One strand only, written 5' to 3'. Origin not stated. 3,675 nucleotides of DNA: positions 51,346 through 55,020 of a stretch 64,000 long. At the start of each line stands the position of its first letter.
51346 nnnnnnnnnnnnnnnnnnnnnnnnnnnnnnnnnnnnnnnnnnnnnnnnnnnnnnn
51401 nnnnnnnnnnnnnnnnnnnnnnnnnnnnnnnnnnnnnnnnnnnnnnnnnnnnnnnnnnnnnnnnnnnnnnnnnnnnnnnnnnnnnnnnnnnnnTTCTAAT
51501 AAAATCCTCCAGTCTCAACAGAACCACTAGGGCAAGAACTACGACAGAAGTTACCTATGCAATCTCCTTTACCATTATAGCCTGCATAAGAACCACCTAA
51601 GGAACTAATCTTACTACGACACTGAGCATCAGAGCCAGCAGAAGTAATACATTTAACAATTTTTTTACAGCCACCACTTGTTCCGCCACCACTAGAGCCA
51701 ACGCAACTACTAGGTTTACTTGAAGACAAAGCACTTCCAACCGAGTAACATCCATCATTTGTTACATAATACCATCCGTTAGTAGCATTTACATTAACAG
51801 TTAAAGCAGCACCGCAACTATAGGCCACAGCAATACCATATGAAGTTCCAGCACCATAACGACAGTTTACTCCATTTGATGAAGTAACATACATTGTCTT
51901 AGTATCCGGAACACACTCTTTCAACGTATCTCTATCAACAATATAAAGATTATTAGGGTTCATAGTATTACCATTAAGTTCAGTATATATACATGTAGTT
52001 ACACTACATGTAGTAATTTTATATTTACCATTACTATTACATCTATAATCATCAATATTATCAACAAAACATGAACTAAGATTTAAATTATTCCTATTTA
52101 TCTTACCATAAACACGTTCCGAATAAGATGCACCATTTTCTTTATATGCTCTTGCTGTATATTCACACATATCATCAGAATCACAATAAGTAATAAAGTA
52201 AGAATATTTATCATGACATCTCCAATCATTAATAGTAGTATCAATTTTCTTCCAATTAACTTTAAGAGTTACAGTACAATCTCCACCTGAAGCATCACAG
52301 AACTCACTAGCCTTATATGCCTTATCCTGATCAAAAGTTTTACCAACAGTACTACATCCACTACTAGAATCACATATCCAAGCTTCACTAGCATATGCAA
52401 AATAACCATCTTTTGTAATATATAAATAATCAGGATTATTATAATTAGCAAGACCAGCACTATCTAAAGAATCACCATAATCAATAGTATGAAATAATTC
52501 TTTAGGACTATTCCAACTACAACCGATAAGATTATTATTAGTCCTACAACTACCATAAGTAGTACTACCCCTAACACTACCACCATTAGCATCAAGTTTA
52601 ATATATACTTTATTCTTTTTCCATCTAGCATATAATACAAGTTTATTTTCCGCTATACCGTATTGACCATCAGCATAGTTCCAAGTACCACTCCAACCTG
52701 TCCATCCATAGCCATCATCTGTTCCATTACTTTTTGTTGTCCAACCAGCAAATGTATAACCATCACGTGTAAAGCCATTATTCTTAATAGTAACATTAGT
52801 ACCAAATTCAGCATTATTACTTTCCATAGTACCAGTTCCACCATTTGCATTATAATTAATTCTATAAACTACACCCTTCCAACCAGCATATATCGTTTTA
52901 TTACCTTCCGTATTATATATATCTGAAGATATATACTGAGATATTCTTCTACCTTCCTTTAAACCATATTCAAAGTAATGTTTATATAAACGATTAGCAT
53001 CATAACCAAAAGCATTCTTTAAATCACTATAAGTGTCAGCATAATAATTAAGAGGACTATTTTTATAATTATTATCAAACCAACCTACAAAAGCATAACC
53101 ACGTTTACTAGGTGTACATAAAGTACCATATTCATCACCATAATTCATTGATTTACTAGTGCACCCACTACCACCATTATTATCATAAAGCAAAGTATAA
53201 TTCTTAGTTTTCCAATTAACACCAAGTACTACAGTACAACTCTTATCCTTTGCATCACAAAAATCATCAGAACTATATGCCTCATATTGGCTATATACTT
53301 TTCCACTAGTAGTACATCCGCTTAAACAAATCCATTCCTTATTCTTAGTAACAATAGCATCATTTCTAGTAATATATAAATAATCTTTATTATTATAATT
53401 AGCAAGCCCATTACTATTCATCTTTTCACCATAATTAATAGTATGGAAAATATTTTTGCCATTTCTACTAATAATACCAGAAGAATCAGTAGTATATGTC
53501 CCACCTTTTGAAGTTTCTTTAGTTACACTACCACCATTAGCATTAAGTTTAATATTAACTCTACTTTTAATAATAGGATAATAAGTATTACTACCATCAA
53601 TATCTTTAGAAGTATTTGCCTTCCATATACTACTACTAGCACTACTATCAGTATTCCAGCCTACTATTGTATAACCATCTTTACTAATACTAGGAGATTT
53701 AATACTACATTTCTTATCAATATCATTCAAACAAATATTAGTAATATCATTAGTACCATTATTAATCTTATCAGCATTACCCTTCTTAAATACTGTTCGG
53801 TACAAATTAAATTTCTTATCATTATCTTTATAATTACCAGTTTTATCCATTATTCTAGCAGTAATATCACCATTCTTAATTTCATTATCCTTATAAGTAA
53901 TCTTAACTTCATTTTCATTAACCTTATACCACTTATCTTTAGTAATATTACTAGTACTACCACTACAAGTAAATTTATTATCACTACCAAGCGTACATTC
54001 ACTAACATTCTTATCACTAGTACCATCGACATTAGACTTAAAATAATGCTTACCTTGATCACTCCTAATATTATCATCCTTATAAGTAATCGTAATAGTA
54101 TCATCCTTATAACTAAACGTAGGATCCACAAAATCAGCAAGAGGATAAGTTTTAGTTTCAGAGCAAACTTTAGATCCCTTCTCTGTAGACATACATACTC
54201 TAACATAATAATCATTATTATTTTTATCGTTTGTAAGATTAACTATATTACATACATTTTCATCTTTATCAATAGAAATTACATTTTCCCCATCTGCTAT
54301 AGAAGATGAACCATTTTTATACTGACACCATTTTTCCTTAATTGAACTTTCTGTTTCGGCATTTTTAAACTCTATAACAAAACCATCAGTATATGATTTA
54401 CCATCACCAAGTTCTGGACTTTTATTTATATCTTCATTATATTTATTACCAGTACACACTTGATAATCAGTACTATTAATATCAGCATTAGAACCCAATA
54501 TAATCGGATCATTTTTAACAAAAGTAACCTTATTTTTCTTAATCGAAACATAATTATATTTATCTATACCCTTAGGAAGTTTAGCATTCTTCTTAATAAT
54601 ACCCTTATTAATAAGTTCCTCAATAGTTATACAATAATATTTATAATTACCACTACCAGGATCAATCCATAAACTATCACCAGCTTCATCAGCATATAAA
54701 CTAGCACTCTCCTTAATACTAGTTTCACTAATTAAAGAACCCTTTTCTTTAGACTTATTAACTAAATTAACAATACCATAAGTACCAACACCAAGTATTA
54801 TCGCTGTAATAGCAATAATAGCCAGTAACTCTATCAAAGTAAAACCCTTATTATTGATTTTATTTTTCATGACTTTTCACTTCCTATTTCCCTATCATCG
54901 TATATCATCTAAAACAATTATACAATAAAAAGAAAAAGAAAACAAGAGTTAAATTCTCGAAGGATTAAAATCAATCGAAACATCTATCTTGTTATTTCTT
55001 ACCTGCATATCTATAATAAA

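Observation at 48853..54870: Two paralogous giant 'modular' type IV pilin-like genes, each coupled to a small membrane protein, between priA and comEA-comEC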

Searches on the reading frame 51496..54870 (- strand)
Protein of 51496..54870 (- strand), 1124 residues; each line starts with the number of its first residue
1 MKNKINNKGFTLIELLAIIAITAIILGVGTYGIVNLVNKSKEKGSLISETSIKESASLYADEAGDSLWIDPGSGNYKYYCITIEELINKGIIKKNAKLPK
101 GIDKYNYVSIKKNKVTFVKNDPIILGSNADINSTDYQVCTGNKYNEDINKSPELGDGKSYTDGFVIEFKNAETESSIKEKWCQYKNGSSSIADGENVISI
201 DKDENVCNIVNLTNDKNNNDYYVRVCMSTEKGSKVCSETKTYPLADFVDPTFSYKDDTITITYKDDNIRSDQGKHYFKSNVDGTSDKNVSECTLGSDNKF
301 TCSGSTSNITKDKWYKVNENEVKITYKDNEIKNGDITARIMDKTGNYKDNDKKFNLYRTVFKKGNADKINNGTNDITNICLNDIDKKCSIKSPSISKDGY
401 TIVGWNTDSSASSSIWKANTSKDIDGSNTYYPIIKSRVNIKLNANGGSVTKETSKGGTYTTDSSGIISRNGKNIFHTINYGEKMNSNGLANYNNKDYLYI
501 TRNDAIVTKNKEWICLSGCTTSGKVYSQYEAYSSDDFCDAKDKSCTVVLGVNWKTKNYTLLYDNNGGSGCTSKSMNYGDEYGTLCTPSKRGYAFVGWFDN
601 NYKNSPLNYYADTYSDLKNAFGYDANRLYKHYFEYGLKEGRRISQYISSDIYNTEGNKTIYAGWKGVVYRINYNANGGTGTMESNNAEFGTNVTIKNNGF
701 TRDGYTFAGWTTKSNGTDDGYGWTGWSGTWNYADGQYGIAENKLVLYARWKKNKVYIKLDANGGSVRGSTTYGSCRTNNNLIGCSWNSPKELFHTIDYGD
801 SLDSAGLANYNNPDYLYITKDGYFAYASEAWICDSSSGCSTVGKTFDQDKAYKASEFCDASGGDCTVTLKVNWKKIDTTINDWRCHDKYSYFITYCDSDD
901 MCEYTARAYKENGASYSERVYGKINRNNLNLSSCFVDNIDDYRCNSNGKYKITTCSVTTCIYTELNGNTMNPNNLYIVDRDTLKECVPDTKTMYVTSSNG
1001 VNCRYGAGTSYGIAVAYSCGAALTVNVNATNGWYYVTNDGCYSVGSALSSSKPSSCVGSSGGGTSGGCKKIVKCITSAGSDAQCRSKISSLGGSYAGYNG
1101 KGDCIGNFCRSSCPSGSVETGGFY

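Call 4: search_protein_families(library=pfam, proteins=[window:51496-54870:-], max_evalue=0.1)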
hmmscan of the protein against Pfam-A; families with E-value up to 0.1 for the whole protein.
window:51496-54870:- (1124 aa): 3 families
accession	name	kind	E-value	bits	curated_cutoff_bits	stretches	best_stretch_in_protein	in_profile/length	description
PF09479.16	Flg_new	-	1.1e-19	70.8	27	3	558-605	1-46/65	Listeria-Bacteroides repeat domain (List_Bact_rpt)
PF07963.17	N_methyl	-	1.2e-05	25.1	21.2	1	6-28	3-25/27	Prokaryotic N-terminal methylation motif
PF18998.6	Flg_new_2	-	0.0063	16.9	23.6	1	670-718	2-48/73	Divergent InlB B-repeat domain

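Call 19: search_protein_families(library=ncbifam, proteins=[window:51496-54870:-], max_evalue=0.01)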
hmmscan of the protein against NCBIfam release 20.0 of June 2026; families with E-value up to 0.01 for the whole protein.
window:51496-54870:- (1124 aa): 3 families
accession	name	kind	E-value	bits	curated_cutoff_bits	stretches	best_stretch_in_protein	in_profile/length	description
TIGR02543.1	List_Bact_rpt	repeat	6.7e-09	36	20.95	0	396-431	2-37/44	TIGR02543 family repeat protein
TIGR01711.1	gspJ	equivalog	0.002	17.9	64.85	1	8-42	1-34/192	type II secretion system minor pseudopilin GspJ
NF007862.0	PRK10574.1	equivalog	0.006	16.7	138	0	6-39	3-36/145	prepilin peptidase-dependent pilin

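Call 81: find_encoding_contigs(protein=window:51496-54870:-, flank=6000, max_places=4)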
Protein window:51496-54870:- (1124 aa): no gene with exactly this product is on record in the collection.

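Call 88: search_protein_families(library=phrogs, proteins=[window:51496-54870:-], max_evalue=0.01)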
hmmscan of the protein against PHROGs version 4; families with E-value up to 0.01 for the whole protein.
window:51496-54870:- (1124 aa): 2 families
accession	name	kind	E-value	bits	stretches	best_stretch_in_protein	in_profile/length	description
phrog_27437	-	unknown function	0.00017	22.8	1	6-73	6-73/140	-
phrog_13280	-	unknown function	0.0049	17.7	0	7-30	3-26/67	-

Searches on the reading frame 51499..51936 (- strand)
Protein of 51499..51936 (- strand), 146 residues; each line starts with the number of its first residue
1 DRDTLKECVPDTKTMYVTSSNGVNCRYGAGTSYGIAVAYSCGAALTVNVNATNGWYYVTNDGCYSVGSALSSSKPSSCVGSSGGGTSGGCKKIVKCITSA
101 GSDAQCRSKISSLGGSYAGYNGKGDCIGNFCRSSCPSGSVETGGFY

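Call 67: search_protein_families(library=pfam, proteins=[window:51499-51936:-], max_evalue=10)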
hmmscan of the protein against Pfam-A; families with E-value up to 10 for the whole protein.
seq(146 aa): 1 family
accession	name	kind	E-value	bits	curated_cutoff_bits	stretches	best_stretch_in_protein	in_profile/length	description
PF08239.17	SH3_3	-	0.062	13.9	27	1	22-62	2-43/54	Bacterial SH3 domain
